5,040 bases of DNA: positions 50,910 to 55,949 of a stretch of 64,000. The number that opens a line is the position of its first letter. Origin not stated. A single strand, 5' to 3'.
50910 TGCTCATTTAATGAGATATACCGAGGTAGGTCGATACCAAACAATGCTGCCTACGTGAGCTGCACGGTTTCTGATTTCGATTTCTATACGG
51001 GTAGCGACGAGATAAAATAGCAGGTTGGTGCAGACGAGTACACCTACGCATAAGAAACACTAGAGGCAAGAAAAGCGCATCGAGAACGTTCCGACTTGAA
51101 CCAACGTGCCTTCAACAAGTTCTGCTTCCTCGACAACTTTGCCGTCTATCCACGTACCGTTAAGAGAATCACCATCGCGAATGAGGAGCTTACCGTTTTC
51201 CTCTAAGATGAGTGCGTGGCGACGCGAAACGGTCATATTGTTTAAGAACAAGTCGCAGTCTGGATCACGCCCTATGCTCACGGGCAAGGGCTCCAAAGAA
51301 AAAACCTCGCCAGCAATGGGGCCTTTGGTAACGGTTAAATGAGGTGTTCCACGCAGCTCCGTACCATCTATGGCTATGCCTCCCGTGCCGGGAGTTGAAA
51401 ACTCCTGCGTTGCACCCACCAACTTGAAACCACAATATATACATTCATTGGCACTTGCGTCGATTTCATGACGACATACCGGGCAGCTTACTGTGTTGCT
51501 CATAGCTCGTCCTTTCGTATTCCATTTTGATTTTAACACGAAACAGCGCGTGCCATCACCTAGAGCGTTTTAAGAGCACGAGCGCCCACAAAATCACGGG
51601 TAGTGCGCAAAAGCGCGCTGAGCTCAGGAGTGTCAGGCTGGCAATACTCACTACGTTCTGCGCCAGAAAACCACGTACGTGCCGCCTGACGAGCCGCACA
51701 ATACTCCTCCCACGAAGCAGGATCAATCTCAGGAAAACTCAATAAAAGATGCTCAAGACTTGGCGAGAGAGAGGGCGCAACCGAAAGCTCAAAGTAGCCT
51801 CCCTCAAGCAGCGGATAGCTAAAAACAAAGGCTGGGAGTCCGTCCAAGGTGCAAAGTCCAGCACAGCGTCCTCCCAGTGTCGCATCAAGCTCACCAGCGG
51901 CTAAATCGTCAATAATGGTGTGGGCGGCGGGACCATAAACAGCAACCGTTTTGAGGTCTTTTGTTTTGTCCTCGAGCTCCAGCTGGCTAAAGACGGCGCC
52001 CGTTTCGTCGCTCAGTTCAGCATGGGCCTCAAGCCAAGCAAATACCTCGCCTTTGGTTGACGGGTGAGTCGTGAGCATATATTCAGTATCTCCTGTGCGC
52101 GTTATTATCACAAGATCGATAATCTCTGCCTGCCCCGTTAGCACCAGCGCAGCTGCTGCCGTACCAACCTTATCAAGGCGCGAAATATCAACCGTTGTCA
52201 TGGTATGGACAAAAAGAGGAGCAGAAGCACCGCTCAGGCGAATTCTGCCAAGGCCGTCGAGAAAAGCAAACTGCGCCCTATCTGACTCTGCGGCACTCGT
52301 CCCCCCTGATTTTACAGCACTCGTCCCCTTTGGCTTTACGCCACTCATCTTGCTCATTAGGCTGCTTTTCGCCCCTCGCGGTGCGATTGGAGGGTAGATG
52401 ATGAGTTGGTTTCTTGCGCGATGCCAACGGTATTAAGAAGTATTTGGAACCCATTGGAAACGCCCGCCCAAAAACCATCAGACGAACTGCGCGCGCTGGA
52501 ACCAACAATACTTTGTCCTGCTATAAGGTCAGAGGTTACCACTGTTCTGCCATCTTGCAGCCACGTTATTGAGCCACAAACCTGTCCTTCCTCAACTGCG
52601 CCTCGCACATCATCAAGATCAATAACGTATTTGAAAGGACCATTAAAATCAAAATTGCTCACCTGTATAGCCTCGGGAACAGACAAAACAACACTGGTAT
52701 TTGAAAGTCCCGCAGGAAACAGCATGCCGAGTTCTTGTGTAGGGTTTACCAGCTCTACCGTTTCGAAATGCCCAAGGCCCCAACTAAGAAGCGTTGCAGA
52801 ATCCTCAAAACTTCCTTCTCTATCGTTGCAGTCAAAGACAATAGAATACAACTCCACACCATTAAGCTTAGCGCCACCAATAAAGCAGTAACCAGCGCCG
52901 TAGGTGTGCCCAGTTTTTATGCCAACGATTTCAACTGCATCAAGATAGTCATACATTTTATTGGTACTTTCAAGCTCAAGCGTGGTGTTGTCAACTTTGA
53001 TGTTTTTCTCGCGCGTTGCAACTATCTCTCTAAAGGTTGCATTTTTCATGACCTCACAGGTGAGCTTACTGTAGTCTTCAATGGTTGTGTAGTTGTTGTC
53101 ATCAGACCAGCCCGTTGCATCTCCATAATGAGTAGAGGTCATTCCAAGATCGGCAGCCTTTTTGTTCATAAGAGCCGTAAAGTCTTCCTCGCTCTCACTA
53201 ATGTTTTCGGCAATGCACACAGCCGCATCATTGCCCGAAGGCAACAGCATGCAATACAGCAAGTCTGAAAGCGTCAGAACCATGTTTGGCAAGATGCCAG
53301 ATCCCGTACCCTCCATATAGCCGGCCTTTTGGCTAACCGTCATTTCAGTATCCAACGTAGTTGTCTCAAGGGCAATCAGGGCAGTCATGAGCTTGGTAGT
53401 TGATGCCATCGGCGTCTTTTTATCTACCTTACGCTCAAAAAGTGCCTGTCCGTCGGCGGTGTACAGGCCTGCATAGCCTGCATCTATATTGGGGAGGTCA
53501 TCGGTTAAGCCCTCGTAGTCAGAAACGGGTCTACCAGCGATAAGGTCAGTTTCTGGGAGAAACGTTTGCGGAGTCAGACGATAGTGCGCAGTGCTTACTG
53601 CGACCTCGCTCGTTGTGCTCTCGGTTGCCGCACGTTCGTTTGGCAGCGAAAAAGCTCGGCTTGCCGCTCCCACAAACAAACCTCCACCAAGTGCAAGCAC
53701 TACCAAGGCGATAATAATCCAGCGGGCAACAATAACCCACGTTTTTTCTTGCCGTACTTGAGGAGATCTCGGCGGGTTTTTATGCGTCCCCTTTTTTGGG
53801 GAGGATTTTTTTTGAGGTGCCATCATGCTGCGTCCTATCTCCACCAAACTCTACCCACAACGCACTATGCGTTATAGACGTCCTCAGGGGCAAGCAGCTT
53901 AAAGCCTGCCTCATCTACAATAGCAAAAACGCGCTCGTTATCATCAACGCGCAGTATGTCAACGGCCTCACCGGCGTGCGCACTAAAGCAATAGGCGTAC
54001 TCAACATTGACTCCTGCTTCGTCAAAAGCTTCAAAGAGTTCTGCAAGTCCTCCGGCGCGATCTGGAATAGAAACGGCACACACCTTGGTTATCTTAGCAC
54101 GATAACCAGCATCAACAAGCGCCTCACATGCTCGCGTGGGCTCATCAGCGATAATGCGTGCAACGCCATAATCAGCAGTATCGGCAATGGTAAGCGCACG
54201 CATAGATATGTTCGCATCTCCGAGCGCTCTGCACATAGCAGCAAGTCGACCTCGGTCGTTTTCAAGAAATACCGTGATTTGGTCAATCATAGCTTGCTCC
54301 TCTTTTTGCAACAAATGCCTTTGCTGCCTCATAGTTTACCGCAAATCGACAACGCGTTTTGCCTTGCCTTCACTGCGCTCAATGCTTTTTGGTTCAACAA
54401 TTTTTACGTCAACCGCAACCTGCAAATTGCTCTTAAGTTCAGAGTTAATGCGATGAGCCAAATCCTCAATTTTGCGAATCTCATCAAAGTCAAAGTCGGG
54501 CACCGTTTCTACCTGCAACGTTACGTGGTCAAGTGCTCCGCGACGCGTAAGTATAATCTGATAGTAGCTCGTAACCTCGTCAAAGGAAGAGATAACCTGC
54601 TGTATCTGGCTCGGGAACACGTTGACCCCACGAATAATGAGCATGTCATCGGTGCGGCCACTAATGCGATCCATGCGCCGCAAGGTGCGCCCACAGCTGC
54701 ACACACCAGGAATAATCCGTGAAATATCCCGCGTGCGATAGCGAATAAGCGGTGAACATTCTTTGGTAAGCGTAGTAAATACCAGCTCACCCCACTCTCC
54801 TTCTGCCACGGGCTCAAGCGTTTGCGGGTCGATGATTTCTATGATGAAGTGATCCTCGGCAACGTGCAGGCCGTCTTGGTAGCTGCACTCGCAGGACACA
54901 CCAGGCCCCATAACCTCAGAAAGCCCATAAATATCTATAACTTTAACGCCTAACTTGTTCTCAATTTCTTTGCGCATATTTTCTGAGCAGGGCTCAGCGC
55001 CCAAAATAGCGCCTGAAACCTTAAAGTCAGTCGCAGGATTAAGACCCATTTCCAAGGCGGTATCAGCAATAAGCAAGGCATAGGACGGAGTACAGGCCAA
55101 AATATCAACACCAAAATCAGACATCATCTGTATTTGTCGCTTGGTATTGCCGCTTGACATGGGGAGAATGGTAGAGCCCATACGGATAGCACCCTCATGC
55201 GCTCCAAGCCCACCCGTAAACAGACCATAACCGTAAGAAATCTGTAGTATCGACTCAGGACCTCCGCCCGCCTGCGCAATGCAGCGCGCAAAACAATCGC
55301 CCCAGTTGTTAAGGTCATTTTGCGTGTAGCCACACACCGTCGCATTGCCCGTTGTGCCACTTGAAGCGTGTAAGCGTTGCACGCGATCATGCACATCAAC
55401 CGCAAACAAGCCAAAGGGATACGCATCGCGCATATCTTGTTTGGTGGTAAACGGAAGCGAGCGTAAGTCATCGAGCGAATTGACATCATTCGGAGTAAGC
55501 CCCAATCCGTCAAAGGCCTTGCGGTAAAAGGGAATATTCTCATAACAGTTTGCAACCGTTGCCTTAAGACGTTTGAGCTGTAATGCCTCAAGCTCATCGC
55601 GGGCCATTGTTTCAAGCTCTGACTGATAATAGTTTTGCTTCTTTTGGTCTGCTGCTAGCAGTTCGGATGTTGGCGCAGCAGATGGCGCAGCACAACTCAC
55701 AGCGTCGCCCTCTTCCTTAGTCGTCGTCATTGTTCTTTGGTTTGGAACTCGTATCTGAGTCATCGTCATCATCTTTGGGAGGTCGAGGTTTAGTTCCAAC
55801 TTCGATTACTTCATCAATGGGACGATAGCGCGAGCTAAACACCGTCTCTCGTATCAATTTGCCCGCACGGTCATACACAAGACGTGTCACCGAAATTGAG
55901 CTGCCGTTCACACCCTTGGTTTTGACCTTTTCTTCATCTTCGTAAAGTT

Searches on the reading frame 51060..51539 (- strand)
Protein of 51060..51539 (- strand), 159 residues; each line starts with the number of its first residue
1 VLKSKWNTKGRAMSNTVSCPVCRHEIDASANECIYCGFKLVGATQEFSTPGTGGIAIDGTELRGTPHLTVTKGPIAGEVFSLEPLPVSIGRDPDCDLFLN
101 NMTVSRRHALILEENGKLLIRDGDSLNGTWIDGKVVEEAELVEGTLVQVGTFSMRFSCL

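Call 8: search_protein_families(library=pfam, proteins=[window:51060-51539:-], max_evalue=0.0001)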
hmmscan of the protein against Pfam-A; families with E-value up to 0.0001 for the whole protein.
window:51060-51539:- (159 aa): 3 families
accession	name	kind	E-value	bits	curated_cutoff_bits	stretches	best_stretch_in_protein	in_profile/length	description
PF00498.31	FHA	-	4.5e-17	62.7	20.7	1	87-150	1-67/67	FHA domain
PF16697.10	Yop-YscD_cpl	-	5.7e-15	55.8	33.2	1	70-156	2-90/94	Inner membrane component of T3SS, cytoplasmic domain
PF13240.11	Zn_Ribbon_1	-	5.5e-05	23.3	25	1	19-40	2-23/23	zinc-ribbon domain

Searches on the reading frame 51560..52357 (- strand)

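Call 8: search_protein_families(library=pfam, proteins=[window:51560-52357:-], max_evalue=0.0001)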
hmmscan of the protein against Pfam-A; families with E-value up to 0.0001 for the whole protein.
window:51560-52357:- (265 aa): 1 family
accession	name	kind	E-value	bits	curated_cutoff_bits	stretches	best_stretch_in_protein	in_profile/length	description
PF01571.26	GCV_T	-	5.5e-20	72.1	25.6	1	36-238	48-244/255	Aminomethyltransferase folate-binding domain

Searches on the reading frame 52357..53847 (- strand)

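Call 8: search_protein_families(library=pfam, proteins=[window:52357-53847:-], max_evalue=0.0001)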
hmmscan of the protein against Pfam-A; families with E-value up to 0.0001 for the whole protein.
window:52357-53847:- (496 aa): 2 families
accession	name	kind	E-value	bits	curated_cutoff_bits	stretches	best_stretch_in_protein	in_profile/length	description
PF00768.25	Peptidase_S11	-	3.5e-44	151.5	27.6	1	131-340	21-237/239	D-alanyl-D-alanine carboxypeptidase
PF13354.11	Beta-lactamase2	-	4.5e-06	26.6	22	1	134-267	10-147/214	Beta-lactamase enzyme family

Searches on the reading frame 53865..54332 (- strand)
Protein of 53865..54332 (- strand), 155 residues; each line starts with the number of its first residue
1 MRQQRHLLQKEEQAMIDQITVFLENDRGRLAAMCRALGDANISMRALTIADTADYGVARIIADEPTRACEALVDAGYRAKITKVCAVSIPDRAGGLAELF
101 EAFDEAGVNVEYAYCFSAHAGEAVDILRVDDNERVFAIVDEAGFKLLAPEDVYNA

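Call 8: search_protein_families(library=pfam, proteins=[window:53865-54332:-], max_evalue=0.0001)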
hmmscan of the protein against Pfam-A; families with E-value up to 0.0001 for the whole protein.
window:53865-54332:- (155 aa): 2 families
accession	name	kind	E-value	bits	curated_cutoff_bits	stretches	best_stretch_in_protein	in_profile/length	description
PF19571.5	ACT_8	-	2.3e-25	89.5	23.5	1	16-151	3-137/141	ACT domain pair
PF01842.31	ACT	-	1.2e-14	54.2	27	1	87-140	5-59/66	ACT domain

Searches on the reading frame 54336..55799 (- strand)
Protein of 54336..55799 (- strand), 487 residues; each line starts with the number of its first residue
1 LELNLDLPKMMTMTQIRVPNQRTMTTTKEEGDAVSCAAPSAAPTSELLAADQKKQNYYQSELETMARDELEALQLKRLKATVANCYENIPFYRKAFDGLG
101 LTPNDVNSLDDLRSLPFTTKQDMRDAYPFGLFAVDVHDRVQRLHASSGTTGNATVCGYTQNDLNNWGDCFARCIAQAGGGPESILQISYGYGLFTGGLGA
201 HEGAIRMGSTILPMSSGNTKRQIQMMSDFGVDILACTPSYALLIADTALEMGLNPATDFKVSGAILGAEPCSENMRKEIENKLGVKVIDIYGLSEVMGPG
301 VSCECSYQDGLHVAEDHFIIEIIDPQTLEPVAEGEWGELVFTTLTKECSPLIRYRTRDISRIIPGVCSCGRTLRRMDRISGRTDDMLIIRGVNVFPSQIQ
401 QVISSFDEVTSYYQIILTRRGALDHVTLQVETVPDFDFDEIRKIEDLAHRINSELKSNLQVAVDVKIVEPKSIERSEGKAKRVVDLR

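Call 8: search_protein_families(library=pfam, proteins=[window:54336-55799:-], max_evalue=0.0001)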
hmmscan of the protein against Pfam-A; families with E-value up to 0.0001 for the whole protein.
window:54336-55799:- (487 aa): 2 families
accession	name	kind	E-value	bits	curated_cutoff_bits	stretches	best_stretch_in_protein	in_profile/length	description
PF14535.12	AMP-binding_C_2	-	1.6e-32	112.1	25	1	391-487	1-96/96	AMP-binding enzyme C-terminal domain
PF00501.34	AMP-binding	-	8.5e-11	41.7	29.9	1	146-341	170-374/384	AMP-binding enzyme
